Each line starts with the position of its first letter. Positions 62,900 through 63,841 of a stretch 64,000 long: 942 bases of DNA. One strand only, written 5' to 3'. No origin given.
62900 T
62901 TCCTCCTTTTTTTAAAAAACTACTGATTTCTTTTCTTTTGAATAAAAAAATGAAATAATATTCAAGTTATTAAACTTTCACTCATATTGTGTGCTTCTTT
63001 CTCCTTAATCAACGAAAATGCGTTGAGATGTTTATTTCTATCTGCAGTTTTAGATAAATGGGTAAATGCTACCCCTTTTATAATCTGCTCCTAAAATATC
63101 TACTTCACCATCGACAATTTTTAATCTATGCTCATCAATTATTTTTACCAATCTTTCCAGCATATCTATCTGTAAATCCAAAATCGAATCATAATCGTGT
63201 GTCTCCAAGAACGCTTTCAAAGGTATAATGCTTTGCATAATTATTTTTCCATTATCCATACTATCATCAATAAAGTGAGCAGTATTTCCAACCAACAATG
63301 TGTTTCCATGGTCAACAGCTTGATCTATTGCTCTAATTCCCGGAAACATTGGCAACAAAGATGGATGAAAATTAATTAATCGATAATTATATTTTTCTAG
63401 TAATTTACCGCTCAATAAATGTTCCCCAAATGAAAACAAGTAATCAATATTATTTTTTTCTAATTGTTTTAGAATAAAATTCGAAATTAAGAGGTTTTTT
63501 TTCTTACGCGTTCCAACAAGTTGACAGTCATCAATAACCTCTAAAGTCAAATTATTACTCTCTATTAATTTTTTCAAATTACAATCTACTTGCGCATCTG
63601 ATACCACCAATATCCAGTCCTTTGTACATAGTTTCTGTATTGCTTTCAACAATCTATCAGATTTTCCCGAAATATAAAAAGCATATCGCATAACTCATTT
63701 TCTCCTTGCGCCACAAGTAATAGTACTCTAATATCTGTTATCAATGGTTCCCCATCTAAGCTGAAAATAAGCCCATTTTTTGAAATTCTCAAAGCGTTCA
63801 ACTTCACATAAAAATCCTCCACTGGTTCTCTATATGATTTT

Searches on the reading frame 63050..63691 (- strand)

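Call 69: search_protein_families(library=pfam, proteins=[window:63050-63691:-], max_evalue=0.001)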
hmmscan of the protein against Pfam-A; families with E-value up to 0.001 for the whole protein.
window:63050-63691:- (213 aa): 1 family
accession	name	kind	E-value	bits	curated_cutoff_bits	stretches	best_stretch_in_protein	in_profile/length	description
PF00551.24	Formyl_trans_N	-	1.1e-21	77.8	26.1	1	1-160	1-158/181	Formyl transferase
